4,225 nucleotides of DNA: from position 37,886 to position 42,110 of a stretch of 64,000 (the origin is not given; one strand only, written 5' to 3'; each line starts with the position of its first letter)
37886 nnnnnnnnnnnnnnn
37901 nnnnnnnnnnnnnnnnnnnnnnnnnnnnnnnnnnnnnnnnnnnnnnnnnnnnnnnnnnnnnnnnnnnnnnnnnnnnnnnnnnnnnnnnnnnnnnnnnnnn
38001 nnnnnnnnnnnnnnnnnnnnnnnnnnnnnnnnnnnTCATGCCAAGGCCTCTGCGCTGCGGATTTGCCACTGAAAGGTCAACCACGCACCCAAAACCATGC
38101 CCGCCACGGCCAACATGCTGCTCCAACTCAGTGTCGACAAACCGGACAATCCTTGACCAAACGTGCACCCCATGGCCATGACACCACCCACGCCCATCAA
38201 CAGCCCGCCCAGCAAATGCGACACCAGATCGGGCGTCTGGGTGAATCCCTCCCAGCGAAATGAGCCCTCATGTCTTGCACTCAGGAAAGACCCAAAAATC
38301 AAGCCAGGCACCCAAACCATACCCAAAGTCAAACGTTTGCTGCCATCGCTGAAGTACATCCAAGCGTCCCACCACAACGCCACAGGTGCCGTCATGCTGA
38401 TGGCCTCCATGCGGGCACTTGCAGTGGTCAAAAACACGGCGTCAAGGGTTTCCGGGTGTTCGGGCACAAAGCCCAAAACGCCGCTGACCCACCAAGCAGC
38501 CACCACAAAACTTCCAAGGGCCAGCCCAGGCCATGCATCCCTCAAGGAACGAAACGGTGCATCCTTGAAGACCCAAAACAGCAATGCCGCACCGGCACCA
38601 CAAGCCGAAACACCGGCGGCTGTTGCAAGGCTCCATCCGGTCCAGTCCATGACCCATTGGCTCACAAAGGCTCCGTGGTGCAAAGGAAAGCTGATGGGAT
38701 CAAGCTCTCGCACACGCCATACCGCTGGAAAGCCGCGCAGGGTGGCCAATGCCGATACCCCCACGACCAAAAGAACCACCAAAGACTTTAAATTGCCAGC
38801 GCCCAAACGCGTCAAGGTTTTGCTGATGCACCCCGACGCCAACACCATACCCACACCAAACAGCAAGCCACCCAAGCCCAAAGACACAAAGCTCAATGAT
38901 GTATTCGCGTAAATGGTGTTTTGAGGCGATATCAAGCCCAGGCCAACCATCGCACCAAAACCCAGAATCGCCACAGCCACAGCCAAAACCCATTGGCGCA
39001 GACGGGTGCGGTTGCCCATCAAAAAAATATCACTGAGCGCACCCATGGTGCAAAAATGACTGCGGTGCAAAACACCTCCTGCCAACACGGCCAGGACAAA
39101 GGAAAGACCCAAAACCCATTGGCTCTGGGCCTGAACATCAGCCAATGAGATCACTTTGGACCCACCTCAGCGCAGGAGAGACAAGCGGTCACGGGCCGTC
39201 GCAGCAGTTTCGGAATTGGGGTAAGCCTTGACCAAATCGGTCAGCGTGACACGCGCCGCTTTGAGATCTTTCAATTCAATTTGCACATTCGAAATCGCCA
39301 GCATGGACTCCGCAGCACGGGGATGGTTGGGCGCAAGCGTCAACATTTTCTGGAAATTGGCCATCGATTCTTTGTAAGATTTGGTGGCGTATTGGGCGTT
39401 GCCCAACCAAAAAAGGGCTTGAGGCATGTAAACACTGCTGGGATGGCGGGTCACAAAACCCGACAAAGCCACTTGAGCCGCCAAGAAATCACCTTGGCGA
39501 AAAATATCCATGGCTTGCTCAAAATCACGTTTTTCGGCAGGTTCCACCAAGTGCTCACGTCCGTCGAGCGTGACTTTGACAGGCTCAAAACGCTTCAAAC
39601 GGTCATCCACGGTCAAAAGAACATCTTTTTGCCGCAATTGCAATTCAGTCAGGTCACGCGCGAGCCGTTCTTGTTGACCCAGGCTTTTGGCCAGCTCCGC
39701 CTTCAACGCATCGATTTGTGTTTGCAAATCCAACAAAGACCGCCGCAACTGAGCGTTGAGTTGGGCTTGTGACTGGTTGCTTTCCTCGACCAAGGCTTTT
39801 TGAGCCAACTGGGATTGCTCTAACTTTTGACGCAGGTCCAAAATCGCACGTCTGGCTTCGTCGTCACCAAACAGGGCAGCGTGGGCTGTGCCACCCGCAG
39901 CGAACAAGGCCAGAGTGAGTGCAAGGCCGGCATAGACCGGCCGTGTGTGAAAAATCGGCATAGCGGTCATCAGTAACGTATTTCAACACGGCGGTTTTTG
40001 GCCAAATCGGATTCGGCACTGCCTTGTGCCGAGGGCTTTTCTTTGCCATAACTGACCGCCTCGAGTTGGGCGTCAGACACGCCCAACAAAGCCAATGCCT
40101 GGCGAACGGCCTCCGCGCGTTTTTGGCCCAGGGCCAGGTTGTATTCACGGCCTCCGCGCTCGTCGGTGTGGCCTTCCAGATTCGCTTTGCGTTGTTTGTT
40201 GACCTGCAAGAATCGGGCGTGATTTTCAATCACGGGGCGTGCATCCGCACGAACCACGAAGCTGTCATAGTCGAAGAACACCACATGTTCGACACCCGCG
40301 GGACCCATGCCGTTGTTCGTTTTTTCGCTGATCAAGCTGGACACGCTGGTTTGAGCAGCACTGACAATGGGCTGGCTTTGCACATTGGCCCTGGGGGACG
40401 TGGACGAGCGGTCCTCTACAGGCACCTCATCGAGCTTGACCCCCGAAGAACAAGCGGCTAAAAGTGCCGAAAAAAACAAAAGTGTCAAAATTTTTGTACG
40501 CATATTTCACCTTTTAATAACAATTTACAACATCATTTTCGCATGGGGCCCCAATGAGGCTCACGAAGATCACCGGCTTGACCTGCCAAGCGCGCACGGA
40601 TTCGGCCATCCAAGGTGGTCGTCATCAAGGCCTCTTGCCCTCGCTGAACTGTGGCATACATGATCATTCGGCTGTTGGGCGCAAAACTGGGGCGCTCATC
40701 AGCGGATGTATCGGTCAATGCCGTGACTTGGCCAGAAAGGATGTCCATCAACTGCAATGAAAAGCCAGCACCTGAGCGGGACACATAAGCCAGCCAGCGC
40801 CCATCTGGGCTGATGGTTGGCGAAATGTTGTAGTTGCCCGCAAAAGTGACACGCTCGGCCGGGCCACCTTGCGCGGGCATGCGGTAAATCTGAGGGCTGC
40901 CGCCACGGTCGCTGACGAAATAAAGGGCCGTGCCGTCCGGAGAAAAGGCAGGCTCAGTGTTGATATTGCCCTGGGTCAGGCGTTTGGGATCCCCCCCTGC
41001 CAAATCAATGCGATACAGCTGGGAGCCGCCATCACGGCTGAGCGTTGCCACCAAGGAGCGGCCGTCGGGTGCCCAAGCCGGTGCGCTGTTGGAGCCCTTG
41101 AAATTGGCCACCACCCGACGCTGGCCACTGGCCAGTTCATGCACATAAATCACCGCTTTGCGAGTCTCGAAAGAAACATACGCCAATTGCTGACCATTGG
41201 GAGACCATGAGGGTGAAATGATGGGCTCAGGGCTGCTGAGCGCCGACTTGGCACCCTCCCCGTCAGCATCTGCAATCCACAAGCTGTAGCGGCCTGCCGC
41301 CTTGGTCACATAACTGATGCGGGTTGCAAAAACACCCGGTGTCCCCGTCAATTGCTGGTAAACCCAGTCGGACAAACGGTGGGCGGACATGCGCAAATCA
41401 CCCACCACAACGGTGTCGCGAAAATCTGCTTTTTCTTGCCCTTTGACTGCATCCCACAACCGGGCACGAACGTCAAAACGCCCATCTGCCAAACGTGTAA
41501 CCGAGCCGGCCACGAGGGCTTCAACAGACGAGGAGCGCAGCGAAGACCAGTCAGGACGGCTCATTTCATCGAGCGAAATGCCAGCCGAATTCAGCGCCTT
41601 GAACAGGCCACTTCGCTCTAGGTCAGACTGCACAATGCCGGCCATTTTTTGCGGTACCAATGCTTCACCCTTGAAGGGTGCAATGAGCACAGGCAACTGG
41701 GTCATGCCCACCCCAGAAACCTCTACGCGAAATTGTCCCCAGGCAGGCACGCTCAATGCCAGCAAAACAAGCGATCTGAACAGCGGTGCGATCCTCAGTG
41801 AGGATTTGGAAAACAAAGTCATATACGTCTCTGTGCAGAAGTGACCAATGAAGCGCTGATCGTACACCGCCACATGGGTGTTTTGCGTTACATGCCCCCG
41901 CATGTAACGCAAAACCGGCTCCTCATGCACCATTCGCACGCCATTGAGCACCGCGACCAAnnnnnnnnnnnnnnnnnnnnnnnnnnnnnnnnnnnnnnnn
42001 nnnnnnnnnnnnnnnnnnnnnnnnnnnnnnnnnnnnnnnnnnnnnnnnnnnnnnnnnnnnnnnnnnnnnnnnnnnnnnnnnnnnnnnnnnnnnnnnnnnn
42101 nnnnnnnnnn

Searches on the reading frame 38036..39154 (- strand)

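Call 61: search_protein_families(library=pfam, proteins=[window:38036-39154:-], max_evalue=0.00001)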
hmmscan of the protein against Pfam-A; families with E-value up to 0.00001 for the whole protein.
window:38036-39154:- (372 aa): 1 family
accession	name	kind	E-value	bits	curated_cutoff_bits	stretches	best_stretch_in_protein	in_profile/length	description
PF04143.19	Sulf_transp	-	6.9e-58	197.1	27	1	31-359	1-310/310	Sulphur transport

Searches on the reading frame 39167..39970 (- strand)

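Call 61: search_protein_families(library=pfam, proteins=[window:39167-39970:-], max_evalue=0.00001)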
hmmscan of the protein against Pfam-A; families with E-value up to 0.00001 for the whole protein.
window:39167-39970:- (267 aa): 8 families
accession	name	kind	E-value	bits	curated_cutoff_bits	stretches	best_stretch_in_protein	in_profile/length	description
PF13174.12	TPR_6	-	1.3e-10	41.6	26.3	0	221-253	1-33/33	Tetratricopeptide repeat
PF13525.12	YfiO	-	2.3e-10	41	25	1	149-267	8-137/203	Outer membrane lipoprotein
PF13512.12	TPR_18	-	2.4e-08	34.7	21.9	0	144-218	8-82/145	Tetratricopeptide repeat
PF13432.12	TPR_16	-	2.1e-07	31.7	32.7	0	151-217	2-65/65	Tetratricopeptide repeat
PF07719.23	TPR_2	-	5e-07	29.8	27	0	183-216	1-34/34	Tetratricopeptide repeat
PF16331.10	TolA_bind_tri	-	1.1e-06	29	30.1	0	69-130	7-71/76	TolA binding protein trimerisation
PF14559.12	TPR_19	-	1.8e-06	28.6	25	0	197-260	5-65/68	Tetratricopeptide repeat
PF13181.12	TPR_8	-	2.1e-06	27.9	25.7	0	184-216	2-34/34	Tetratricopeptide repeat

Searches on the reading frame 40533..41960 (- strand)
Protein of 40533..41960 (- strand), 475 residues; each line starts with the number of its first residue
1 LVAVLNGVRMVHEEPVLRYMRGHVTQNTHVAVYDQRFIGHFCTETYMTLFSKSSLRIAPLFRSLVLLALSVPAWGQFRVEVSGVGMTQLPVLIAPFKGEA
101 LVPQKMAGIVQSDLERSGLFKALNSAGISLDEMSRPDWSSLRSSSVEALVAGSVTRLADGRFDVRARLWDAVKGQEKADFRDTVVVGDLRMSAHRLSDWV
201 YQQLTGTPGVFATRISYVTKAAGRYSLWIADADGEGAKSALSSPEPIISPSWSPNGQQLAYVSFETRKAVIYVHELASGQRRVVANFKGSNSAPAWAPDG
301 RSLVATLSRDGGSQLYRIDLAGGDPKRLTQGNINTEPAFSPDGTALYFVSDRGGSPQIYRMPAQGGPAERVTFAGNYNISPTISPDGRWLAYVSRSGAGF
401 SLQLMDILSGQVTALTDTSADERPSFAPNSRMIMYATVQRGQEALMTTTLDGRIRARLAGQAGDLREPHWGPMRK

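Call 61: search_protein_families(library=pfam, proteins=[window:40533-41960:-], max_evalue=0.00001)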
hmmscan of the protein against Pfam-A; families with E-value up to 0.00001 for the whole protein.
window:40533-41960:- (475 aa): 4 families
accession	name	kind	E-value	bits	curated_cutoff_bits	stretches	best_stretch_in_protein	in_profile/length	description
PF07676.18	PD40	-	1.8e-43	146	20.9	4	326-360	2-38/38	WD40-like Beta Propeller Repeat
PF04052.18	TolB_N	-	9.4e-23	80.8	22.4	1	78-176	2-105/106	TolB amino-terminal domain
PF00930.27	DPPIV_N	-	2.2e-12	46.8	22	0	296-389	243-342/354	Dipeptidyl peptidase IV (DPP IV) N-terminal region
PF25174.1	Beta-prop_THOC3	-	1.4e-06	28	305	0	251-348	9-105/272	THOC3 beta-propeller domain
